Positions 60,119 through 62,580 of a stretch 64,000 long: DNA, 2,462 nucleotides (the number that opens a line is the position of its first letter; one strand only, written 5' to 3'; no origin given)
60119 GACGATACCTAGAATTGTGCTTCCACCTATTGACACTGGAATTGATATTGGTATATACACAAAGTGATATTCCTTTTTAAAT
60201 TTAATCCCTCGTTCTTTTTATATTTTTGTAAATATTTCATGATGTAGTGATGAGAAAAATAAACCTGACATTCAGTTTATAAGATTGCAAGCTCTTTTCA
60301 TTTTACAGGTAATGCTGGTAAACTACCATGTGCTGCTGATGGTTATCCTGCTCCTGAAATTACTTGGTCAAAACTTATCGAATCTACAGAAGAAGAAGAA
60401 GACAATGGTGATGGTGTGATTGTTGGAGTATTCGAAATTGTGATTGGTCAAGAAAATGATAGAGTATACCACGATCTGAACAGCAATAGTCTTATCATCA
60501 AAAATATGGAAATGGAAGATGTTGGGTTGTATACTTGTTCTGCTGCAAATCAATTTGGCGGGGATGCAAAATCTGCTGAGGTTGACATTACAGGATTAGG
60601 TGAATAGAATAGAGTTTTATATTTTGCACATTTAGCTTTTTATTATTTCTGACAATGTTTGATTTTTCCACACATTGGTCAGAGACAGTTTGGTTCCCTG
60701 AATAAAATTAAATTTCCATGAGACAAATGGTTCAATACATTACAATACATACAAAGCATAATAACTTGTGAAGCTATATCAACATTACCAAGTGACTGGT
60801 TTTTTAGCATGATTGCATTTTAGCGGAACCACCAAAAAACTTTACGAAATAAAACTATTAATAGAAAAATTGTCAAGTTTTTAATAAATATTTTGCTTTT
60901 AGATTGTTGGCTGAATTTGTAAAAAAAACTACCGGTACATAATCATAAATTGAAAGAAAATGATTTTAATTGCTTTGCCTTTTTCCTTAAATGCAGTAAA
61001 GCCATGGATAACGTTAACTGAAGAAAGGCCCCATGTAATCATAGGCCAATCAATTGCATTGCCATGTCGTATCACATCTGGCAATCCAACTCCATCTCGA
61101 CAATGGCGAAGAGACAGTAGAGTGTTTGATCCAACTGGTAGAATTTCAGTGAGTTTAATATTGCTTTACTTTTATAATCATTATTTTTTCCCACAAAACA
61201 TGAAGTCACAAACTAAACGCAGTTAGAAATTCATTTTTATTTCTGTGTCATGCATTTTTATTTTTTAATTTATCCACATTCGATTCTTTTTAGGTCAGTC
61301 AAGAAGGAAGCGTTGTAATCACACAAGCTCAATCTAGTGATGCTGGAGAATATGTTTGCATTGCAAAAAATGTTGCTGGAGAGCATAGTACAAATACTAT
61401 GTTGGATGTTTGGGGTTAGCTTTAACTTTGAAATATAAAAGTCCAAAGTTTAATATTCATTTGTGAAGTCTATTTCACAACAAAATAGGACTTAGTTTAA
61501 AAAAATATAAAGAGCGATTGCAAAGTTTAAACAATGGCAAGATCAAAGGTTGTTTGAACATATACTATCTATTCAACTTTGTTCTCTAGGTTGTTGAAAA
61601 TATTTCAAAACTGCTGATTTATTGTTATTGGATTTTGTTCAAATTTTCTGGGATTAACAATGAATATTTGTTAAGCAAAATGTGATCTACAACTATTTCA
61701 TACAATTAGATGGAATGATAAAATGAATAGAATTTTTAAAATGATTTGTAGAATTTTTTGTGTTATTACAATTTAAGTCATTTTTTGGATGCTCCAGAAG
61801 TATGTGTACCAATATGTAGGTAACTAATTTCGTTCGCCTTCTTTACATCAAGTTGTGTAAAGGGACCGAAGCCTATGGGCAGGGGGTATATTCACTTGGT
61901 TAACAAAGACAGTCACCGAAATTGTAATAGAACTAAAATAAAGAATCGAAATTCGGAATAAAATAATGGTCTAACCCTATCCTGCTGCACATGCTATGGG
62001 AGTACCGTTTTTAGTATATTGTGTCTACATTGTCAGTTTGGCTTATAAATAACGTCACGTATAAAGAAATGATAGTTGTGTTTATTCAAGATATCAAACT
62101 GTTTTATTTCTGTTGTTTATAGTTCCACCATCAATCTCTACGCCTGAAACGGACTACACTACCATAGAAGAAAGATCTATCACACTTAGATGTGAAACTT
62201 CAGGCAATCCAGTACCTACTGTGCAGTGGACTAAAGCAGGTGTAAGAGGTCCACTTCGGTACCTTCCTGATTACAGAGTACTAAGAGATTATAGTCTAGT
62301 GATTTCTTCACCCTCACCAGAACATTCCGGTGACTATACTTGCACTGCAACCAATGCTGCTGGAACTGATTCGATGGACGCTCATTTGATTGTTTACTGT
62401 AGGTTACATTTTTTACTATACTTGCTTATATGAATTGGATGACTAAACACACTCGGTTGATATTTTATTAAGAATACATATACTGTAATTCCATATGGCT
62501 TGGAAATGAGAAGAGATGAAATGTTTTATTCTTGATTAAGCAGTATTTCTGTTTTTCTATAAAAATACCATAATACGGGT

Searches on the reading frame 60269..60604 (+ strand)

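Call 53: search_protein_families(library=pfam, max_evalue=0.01, proteins=[window:60269-60604:+])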
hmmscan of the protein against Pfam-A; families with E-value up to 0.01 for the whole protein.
window:60269-60604:+ (112 aa): 7 families
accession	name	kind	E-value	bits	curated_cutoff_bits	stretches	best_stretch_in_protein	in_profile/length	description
PF07679.22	I-set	-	1.3e-12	48.1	23.7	1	13-107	14-90/90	Immunoglobulin I-set domain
PF13927.12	Ig_3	-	2.8e-11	44.2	30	1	13-94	15-78/78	Immunoglobulin domain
PF00047.31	ig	-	7.7e-09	36.2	21.8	1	14-101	8-79/81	Immunoglobulin domain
PF13895.12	Ig_2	-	2.7e-07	31.2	27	1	12-107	12-77/79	Immunoglobulin domain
PF07686.23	V-set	-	2.7e-05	24.8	26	1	14-96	11-96/109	Immunoglobulin V-set domain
PF16681.11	Ig_5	-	0.0013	19.5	27.3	0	61-94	25-59/82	Ig-like domain on T-cell surface glycoprotein CD3 epsilon chain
PF25305.1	Ig_PDGFR_d4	-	0.0028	18.1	27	1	11-100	10-102/140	Platelet-derived growth factor receptor Ig-like domain 4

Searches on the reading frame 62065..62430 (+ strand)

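Call 53: search_protein_families(library=pfam, max_evalue=0.01, proteins=[window:62065-62430:+])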
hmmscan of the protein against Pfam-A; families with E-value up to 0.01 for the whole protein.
window:62065-62430:+ (122 aa): 5 families
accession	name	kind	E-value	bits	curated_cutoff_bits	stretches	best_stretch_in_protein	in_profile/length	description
PF13927.12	Ig_3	-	2.5e-18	66.8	30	1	21-97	1-78/78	Immunoglobulin domain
PF07679.22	I-set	-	2.8e-16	59.8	23.7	1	22-110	1-90/90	Immunoglobulin I-set domain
PF13895.12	Ig_2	-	2.3e-13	50.6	27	1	26-110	5-79/79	Immunoglobulin domain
PF00047.31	ig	-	1.1e-11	45.3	21.8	1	31-101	3-76/81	Immunoglobulin domain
PF07686.23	V-set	-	1.6e-05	25.5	26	0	74-110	71-108/109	Immunoglobulin V-set domain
